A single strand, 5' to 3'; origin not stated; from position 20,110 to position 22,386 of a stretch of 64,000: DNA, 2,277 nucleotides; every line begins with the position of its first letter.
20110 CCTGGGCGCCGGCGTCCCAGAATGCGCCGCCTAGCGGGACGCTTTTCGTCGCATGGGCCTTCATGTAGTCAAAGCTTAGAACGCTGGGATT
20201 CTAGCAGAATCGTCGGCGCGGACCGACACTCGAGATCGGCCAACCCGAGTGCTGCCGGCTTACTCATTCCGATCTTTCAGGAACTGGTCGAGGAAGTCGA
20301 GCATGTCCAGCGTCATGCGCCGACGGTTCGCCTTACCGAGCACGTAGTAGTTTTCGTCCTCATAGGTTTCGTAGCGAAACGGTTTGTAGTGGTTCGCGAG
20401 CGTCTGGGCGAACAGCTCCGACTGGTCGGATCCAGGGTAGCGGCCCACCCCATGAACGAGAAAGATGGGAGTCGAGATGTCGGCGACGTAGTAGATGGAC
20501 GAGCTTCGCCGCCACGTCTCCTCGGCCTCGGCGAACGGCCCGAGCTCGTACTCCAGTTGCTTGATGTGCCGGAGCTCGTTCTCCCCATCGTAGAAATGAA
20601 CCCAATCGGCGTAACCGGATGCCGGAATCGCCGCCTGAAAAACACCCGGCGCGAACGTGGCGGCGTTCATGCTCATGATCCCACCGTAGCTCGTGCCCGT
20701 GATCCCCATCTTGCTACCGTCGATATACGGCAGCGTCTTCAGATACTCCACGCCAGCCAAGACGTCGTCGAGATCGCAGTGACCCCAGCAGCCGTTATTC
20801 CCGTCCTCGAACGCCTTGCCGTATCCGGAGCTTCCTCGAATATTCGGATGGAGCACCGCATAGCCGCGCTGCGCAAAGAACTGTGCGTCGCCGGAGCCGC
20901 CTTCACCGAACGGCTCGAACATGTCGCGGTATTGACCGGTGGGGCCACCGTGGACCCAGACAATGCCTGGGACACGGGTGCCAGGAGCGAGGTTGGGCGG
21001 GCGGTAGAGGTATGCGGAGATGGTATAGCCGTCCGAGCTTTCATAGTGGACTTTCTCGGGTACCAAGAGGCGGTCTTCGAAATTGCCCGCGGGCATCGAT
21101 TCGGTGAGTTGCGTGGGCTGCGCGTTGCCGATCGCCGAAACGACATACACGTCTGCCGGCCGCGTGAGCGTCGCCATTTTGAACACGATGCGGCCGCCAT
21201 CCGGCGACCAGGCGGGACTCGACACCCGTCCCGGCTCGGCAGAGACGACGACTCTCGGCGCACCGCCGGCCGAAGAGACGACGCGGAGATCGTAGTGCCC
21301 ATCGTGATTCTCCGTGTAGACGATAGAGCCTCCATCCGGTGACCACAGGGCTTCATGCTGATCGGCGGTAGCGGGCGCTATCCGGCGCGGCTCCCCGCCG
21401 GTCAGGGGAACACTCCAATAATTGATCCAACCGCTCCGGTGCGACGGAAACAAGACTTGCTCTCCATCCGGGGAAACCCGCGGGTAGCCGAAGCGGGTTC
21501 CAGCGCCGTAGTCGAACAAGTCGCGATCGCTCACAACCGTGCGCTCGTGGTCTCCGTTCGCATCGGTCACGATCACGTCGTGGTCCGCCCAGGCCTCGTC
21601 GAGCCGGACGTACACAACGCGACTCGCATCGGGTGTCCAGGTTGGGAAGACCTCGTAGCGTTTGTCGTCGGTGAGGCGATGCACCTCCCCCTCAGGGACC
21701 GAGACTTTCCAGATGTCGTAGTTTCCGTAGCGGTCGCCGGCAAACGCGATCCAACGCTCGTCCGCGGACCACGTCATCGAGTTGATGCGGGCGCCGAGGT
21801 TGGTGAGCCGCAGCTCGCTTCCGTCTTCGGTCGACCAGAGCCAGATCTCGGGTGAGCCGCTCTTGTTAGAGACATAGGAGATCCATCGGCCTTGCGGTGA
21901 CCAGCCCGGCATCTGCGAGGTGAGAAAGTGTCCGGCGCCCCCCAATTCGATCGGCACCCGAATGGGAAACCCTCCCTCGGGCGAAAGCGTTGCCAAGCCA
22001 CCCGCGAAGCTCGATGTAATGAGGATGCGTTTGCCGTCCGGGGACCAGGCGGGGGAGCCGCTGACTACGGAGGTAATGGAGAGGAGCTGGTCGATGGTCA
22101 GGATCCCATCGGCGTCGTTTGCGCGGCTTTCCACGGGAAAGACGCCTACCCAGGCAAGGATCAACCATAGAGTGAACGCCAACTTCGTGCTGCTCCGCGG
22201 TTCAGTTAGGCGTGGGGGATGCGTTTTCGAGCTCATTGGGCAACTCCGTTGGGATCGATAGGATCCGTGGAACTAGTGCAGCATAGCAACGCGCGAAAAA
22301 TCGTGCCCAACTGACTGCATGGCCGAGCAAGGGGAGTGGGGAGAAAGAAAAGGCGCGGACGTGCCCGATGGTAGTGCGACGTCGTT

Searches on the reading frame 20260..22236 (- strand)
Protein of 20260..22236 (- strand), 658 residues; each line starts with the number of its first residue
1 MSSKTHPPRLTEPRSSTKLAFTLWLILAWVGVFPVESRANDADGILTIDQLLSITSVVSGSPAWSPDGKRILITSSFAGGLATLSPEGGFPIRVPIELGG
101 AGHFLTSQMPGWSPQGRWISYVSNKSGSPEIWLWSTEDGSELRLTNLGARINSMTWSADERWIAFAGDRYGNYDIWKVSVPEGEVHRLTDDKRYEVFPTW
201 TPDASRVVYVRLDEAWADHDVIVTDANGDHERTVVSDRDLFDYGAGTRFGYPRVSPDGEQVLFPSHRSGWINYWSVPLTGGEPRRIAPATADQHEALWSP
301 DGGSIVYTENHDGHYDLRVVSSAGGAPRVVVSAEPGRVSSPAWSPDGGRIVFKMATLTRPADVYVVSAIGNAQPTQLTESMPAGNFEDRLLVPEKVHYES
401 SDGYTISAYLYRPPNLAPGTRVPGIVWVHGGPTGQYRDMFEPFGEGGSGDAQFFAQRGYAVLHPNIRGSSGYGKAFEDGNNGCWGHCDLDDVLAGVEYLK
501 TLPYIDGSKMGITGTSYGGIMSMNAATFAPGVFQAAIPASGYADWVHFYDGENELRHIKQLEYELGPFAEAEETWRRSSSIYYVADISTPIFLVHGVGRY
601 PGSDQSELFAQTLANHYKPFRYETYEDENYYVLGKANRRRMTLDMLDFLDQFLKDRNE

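Call 66: search_protein_families(library=pfam, proteins=[window:20260-22236:-], max_evalue=0.01)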
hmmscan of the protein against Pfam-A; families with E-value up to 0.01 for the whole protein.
window:20260-22236:- (658 aa): 12 families
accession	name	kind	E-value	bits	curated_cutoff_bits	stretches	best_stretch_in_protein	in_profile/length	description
PF00326.27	Peptidase_S9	-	2.4e-39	135.4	22.6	1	450-655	6-212/213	Prolyl oligopeptidase family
PF07676.18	PD40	-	1.1e-30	105.4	20.9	3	143-176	3-37/38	WD40-like Beta Propeller Repeat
PF00930.27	DPPIV_N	-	1.9e-12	47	22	0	107-148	45-82/354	Dipeptidyl peptidase IV (DPP IV) N-terminal region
PF02129.25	Peptidase_S15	-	1.7e-10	41.5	23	1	402-550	1-137/262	X-Pro dipeptidyl-peptidase (S15 family)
PF25174.1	Beta-prop_THOC3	-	4.7e-06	26.2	305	0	112-189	96-168/272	THOC3 beta-propeller domain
PF01738.24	DLH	-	0.00015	21.9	21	1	454-597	37-152/217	Dienelactone hydrolase family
PF20434.5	BD-FAE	-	0.00025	21.1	26.8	1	420-597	11-198/215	BD-FAE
PF25460.1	Beta-prop_Aladin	-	0.00028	20.6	171.1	0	112-214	118-216/340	Aladin seven-bladed propeller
PF00756.26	Esterase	-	0.00029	21.1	22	1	508-546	115-153/251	Putative esterase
PF08840.17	BAAT_C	-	0.0031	18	20.9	1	495-539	9-52/210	BAAT / Acyl-CoA thioester hydrolase C terminal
PF24807.1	WD40_CDC20-Fz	-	0.0035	17.1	200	0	129-211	202-284/292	CDC20/Fizzy WD40 domain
PF00400.38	WD40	-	0.0094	16.9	27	0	150-169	13-33/39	WD domain, G-beta repeat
